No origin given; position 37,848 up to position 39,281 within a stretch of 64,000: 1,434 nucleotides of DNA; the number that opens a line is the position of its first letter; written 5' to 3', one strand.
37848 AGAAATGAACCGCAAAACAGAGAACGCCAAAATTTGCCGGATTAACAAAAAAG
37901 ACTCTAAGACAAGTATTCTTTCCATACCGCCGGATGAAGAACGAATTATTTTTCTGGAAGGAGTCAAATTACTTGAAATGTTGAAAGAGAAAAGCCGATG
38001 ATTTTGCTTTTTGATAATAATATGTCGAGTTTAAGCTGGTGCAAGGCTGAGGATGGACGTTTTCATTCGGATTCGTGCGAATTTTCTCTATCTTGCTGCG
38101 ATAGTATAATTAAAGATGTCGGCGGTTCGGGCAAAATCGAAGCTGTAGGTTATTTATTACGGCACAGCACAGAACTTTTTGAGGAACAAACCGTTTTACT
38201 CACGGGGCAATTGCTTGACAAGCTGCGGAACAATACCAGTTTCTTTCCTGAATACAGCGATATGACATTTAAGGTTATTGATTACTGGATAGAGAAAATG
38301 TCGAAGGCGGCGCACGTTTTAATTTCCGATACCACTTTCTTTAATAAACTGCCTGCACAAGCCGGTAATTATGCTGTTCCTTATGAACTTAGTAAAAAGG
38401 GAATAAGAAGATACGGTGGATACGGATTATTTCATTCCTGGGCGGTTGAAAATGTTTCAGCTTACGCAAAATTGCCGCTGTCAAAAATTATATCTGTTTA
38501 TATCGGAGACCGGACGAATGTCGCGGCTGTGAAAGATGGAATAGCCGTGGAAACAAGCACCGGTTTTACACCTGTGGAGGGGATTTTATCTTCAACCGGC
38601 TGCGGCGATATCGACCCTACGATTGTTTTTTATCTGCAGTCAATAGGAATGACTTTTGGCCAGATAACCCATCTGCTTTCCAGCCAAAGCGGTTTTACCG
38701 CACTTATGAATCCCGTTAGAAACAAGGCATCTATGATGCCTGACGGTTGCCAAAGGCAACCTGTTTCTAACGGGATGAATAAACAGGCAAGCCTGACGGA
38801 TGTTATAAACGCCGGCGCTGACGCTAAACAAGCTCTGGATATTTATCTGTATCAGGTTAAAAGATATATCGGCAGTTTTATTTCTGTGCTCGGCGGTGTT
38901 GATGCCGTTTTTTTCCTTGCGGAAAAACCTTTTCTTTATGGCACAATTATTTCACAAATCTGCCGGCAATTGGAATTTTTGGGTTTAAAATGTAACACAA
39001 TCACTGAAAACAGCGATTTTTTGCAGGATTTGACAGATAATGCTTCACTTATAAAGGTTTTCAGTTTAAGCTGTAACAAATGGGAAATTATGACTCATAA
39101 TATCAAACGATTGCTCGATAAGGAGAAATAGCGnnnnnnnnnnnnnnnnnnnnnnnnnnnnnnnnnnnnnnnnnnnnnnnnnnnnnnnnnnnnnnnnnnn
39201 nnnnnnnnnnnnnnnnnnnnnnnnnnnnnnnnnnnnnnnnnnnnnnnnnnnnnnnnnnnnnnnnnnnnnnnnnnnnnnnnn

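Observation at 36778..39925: Operon of ackA, a catalytically degenerate ackA paralog and a degenerate FolE2-like gene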

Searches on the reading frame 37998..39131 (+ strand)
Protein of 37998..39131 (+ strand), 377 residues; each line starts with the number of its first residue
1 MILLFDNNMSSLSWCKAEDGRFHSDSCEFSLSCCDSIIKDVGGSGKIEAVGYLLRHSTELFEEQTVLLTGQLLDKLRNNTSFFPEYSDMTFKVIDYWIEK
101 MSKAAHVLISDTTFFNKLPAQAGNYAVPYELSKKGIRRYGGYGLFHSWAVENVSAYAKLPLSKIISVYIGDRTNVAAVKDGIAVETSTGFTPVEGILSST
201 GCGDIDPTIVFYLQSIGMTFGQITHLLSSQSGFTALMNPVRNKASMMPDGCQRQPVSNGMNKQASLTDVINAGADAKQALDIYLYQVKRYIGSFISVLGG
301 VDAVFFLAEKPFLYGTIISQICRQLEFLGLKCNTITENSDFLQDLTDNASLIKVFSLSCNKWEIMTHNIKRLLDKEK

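Call 3: search_protein_families(library=pfam, proteins=[window:37998-39131:+], max_evalue=1)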
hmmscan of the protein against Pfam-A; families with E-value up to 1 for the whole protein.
window:37998-39131:+ (377 aa): 1 family
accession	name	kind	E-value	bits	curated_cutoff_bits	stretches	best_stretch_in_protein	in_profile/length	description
PF00871.23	Acetate_kinase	-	9.3e-49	166.6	22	1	45-360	81-385/392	Acetokinase family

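Call 4: search_protein_families(library=ncbifam, proteins=[window:37998-39131:+], max_evalue=1)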
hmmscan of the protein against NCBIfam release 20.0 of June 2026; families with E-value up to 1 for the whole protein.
window:37998-39131:+ (377 aa): 8 families
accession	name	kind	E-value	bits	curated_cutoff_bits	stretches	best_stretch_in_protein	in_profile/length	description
TIGR00016.1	ackA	subfamily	6.9e-46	156.8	293.4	1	45-367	86-398/405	acetate/propionate family kinase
NF009063.0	PRK12397.1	equivalog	1.7e-37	129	659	1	46-372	83-392/404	acetate/propionate family kinase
NF009099.0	PRK12440.1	equivalog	1.6e-31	109.7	693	1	37-331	74-351/397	acetate/propionate family kinase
NF005462.0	PRK07058.1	equivalog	6.4e-31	107.7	486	2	45-234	84-274/396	acetate/propionate family kinase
NF005520.0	PRK07157.1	equivalog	2e-27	96.3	561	1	44-372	81-397/400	acetate kinase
NF009045.0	PRK12379.1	equivalog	1.3e-26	93.4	580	1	45-234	78-270/402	propionate kinase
NF002834.0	PRK03011.1-5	subfamily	0.001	18.2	222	1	162-305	177-301/357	butyrate kinase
TIGR02707.1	butyr_kinase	equivalog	0.079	12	289.1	1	259-328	250-320/351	butyrate kinase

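Call 6: search_solved_structures(query=window:37998-39131:+, max_evalue=0.001, show_alignments=2)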
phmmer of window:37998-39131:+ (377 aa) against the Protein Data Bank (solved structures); distinct sequences matched with E-value up to 0.001: 19.
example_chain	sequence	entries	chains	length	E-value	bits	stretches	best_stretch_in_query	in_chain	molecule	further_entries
1g99_A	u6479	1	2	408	1.2e-35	126.7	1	23-373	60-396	ACETATE KINASE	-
1tuu_A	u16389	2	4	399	1.3e-35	126.7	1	35-372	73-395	Acetate kinase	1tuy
2iir_A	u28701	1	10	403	1.1e-34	123.6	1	38-342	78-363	Acetate kinase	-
6ioy_A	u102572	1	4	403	1.4e-34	123.2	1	23-333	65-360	Acetate kinase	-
3sk3_A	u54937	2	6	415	5.7e-33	117.9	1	20-237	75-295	Acetate kinase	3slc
4ijn_A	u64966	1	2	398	2.9e-32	115.6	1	47-236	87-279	Acetate kinase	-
7fj7_A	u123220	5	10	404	1.3e-29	106.9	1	46-372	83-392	Probable propionate kinase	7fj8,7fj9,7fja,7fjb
3khy_A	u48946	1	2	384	2.6e-28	102.6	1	45-237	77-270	Propionate kinase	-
3r9p_A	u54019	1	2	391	3.6e-28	102.1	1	44-237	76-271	AckA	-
3p4i_A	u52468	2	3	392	1.7e-27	99.9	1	43-308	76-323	Acetate kinase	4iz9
4dq8_A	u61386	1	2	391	1.8e-26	96.5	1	47-250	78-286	Acetate kinase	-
9dv8_A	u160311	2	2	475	8.8e-25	91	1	41-368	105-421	Acetate kinase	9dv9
4fwl_A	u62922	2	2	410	1.4e-21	80.5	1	46-236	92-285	Propionate kinase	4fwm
1x3m_A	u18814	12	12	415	1.4e-21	80.4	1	46-236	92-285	Propionate kinase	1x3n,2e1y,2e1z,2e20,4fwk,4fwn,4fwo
4xh1_A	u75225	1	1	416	1.4e-21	80.4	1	46-236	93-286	Propionate kinase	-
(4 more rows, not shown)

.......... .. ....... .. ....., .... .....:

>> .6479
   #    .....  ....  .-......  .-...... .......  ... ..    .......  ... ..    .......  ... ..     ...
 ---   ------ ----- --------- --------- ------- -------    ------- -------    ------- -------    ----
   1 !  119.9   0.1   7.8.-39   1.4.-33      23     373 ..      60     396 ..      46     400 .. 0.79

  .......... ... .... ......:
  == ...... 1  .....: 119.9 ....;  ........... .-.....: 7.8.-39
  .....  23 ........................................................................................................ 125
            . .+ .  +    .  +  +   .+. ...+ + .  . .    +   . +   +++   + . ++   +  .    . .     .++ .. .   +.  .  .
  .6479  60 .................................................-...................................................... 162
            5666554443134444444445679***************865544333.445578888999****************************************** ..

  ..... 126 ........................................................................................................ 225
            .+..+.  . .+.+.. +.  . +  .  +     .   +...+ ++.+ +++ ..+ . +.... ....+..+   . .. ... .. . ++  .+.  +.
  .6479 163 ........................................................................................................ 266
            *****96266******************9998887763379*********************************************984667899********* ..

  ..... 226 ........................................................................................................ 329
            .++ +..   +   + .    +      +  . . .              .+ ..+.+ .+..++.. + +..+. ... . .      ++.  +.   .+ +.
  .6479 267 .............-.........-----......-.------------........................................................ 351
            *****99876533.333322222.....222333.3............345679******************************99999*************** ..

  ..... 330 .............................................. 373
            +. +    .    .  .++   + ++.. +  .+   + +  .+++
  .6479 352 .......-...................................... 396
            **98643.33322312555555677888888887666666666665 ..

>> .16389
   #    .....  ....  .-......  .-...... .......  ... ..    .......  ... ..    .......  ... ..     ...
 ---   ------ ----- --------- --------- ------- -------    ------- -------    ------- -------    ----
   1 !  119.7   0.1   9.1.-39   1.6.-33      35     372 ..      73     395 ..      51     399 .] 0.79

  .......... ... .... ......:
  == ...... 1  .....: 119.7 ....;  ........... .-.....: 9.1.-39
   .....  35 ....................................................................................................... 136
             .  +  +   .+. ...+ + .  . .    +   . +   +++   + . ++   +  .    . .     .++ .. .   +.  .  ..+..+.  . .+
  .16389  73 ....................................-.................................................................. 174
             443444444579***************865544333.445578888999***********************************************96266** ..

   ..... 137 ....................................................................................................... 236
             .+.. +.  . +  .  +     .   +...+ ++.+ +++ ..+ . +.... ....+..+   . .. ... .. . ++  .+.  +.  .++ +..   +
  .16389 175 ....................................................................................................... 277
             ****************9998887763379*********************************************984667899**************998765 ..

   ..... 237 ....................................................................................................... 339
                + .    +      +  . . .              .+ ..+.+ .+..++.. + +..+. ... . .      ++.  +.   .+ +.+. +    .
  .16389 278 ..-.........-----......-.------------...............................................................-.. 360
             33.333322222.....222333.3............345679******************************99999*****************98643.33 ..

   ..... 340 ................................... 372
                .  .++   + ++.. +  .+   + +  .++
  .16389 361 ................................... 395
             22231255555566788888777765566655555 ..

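Call 14: find_homologous_proteins(query=window:37998-39131:+, max_evalue=0.001)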
Query window:37998-39131:+ (377 aa): 1073 proteins with E <= 0.001 among 3329 candidates; the best 120 are listed.
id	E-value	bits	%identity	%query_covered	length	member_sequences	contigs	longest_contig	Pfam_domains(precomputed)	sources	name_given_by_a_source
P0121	2.0e-252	855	100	100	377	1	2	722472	PF00871.24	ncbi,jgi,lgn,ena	ncbi:MAG: hypothetical protein ABSE89_07070 [Sedimentisphaerales bacterium]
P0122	5.5e-190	649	80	100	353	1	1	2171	PF00871.24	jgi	jgi:acetate kinase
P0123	5.1e-189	646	79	100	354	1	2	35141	PF00871.24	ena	-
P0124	1.2e-166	573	72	100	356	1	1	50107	PF00871.24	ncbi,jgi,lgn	-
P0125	8.2e-161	553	70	95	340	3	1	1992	PF00871.24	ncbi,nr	ncbi:hypothetical protein MUP06_00780 [Patescibacteria group bacterium]|nr:hypothetical protein [Pat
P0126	5.4e-96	340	45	98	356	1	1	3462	PF00871.24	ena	-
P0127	2.0e-94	335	42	99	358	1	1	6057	PF00871.24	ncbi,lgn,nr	ncbi:MAG: hypothetical protein PHQ00_01930 [Phycisphaerae bacterium]|nr:hypothetical protein [Phycis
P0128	5.6e-91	324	41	99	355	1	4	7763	PF00871.24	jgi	jgi:acetate kinase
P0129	1.2e-90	323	43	99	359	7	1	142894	PF00871.24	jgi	jgi:acetate kinase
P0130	2.0e-89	319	41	99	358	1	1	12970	PF00871.24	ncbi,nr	ncbi:MAG: hypothetical protein PHP01_01815 [Phycisphaerae bacterium]|nr:hypothetical protein [Phycis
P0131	2.4e-89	318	44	99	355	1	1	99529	PF00871.24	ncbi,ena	-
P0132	1.1e-87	313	40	100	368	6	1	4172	PF00871.24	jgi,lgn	-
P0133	9.8e-87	310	42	100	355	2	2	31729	PF00871.24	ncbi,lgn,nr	ncbi:MAG: hypothetical protein NTX71_02505 [Candidatus Aureabacteria bacterium]|nr:hypothetical prot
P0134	4.5e-86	308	40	99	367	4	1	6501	PF00871.24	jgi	-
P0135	1.1e-85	306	40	100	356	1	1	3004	PF00871.24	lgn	-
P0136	1.6e-85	306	40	99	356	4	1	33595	PF00871.24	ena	-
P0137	2.3e-85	305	42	97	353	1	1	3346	PF00871.24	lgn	-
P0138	2.4e-85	305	41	99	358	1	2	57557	PF00871.24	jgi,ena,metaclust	metaclust:\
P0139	3.6e-85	305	42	100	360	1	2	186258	PF00871.24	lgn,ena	-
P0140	1.0e-84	303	40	100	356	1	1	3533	PF00871.24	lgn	-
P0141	1.2e-84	303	42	98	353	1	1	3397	PF00871.24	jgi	jgi:acetate kinase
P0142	3.4e-83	298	41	98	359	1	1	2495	PF00871.24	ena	-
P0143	4.9e-83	298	40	98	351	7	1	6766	PF00871.24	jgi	-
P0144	1.1e-82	296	40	100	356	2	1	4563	PF00871.24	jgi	jgi:acetate kinase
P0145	2.4e-82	295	39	99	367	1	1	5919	PF00871.24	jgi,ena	-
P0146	1.1e-80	290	40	100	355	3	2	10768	PF00871.24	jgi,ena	-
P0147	1.5e-80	289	40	100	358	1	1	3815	PF00871.24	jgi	jgi:acetate kinase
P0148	2.6e-80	289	40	99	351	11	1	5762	PF00871.24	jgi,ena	jgi:Acetate kinase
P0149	7.0e-80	287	40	98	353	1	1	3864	PF00871.24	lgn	-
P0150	8.1e-80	287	40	99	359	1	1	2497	PF00871.24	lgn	-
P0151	9.6e-80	287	40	98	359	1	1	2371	PF00871.24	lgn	-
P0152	1.0e-79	287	37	98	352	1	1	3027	PF00871.24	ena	-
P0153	1.1e-79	287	38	100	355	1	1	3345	PF00871.24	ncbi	-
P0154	2.1e-79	286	38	99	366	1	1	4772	PF00871.24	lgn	-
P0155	3.7e-79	285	40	97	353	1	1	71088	PF00871.24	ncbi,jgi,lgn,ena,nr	ncbi:MAG: hypothetical protein KJ915_09315 [Candidatus Omnitrophica bacterium]|nr:hypothetical prote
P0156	1.3e-78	283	39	100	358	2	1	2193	PF00871.24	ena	-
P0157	1.5e-78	283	37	100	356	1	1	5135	PF00871.24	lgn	-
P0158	1.8e-78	283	39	100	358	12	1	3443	PF00871.24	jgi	jgi:acetate kinase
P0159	1.8e-78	283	40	99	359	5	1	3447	PF00871.24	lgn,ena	-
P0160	1.9e-78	282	39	99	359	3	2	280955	PF00871.24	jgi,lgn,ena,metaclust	metaclust:\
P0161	3.1e-78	282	39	100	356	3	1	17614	PF00871.24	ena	-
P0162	3.6e-78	282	40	97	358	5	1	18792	PF00871.24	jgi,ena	jgi:Acetate kinase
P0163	4.3e-78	281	38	97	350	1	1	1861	PF00871.24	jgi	jgi:acetate kinase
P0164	4.6e-78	281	43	88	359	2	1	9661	PF00871.24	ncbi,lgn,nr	ncbi:MAG: hypothetical protein PHP98_10675 [Kiritimatiellae bacterium]|nr:hypothetical protein [Kiri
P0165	1.2e-77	280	39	99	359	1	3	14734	PF00871.24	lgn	-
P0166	1.5e-77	280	39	100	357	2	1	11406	PF00871.24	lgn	-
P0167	2.1e-77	279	39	100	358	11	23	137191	PF00871.24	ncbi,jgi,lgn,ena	jgi:acetate kinase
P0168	3.1e-77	278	40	99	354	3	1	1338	PF00871.24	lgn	-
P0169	3.3e-77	278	36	100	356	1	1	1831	PF00871.24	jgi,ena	jgi:acetate kinase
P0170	3.3e-77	278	38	100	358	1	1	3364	PF00871.24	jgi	jgi:acetate kinase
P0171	3.6e-77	278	37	100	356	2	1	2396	PF00871.24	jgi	jgi:acetate kinase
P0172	3.7e-77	278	39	100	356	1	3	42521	PF00871.24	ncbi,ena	-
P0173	4.9e-77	278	39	98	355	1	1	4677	PF00871.24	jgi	jgi:acetate kinase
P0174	8.2e-77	277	38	100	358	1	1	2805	PF00871.24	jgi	jgi:acetate kinase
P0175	9.5e-77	277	37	99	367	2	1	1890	PF00871.24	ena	-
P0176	1.3e-76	276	39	99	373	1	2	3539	PF00871.24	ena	-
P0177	1.9e-76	276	39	98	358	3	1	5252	PF00871.24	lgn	-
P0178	1.9e-76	276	39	100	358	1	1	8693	PF00871.24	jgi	jgi:acetate kinase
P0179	1.9e-76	276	41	100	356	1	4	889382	PF00871.24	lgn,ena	-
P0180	2.6e-76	275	38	99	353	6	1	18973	PF00871.24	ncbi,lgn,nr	ncbi:MAG: hypothetical protein PHO34_01335 [Candidatus Omnitrophica bacterium]|nr:hypothetical prote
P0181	3.4e-76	275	39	98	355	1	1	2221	PF00871.24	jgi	jgi:acetate kinase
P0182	3.4e-76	275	39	97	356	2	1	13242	PF00871.24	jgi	jgi:acetate kinase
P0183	3.9e-76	275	38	100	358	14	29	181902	PF00871.24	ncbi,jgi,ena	jgi:acetate kinase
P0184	4.7e-76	275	39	98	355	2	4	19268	PF00871.24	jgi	jgi:acetate kinase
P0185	5.3e-76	274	38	100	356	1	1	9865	PF00871.24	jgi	jgi:acetate kinase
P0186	1.1e-75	273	37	100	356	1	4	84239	PF00871.24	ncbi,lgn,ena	-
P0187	1.2e-75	273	39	98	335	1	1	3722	PF00871.24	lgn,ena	-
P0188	1.6e-75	273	37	100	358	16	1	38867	PF00871.24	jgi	jgi:acetate kinase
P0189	4.3e-75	271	38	100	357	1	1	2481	PF00871.24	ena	-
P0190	4.3e-75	271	37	100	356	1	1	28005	PF00871.24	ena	-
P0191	6.2e-75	271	38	98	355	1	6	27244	PF00871.24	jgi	jgi:acetate kinase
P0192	1.2e-74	270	37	100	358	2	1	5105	PF00871.24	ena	-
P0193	1.7e-74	269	39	100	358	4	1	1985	PF00871.24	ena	-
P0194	2.0e-74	269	38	100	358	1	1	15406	PF00871.24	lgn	-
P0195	5.4e-74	268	38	100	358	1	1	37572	PF00871.24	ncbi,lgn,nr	ncbi:MAG: hypothetical protein Q8P51_12500 [Ignavibacteria bacterium]|nr:hypothetical protein [Ignav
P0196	7.1e-74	267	38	98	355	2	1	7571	PF00871.24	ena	-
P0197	1.1e-73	267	38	100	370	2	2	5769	PF00871.24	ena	-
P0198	3.7e-73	265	38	98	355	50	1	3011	PF00871.24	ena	-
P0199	6.1e-73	264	37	100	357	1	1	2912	PF00871.24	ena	-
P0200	2.3e-72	262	38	100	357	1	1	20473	PF00871.24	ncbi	-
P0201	2.5e-72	262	38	98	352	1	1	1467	PF00871.24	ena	-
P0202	3.4e-72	262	38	97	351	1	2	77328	PF00871.24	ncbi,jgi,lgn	-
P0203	5.4e-72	261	35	100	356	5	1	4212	PF00871.24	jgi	jgi:acetate kinase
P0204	7.2e-72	261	38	99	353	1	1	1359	PF00871.24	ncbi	-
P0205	9.1e-72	260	39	88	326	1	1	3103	PF00871.24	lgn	-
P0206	1.5e-71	260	40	89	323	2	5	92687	PF00871.24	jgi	jgi:Acetate kinase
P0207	1.8e-71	259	37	99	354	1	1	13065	PF00871.24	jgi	-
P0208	7.1e-71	258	41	88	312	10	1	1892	PF00871.24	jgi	jgi:acetate kinase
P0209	1.1e-70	257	36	100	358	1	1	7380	PF00871.24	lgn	-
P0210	1.3e-70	257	37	99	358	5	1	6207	PF00871.24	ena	-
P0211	2.7e-70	256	37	99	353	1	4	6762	PF00871.24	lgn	-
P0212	1.0e-69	254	37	99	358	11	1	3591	PF00871.24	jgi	jgi:acetate kinase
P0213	1.1e-69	254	36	93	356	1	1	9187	PF00871.24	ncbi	-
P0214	1.4e-69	253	35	99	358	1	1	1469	PF00871.24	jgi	jgi:acetate kinase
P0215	2.4e-69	252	37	90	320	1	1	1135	PF00871.24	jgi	jgi:acetate kinase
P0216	4.8e-69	252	37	100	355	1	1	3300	PF00871.24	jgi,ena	-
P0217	2.2e-68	249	38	98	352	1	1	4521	PF00871.24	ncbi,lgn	-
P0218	4.0e-68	248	36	100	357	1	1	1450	PF00871.24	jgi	-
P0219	2.4e-67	246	37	98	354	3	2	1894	PF00871.24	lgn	-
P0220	4.0e-67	245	36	100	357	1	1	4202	PF00871.24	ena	-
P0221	1.0e-66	244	37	100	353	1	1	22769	PF00871.24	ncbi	ncbi:MAG: hypothetical protein ABH883_08320 [Candidatus Omnitrophota bacterium]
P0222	1.1e-66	244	38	88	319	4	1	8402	PF00871.24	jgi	jgi:acetate kinase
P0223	1.3e-66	243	37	100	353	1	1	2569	PF00871.24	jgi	jgi:acetate kinase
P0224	2.7e-66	242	35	100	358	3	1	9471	PF00871.24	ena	-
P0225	4.3e-66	242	35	98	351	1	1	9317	PF00871.24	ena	-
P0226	6.0e-66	241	40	85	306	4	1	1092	PF00871.24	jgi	jgi:acetate kinase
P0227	6.1e-66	241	37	100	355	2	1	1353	PF00871.24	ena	-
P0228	6.1e-66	241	38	89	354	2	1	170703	PF00871.24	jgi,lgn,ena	-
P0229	1.2e-65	240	37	97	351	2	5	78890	PF00871.24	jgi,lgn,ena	-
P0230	2.5e-65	239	37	100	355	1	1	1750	PF00871.24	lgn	-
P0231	2.9e-65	239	35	100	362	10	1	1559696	PF00871.24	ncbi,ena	-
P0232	3.7e-65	239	34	99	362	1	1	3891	PF00871.24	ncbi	-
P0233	2.3e-64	236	37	100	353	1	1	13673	PF00871.24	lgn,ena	-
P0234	3.2e-64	236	39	88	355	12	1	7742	PF00871.24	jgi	-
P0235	9.2e-64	234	47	68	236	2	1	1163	PF00871.24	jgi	jgi:acetate kinase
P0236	2.9e-63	232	36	97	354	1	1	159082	PF00871.24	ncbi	-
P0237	4.4e-63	232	39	85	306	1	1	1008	PF00871.24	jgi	jgi:acetate kinase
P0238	8.9e-63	231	35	97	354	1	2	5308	PF00871.24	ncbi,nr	ncbi:MAG: acetate/propionate family kinase [Armatimonadetes bacterium]|nr:acetate/propionate family 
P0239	1.1e-62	231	37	100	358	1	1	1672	PF00871.24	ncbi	-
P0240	1.1e-62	231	32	100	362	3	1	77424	PF00871.24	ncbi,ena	-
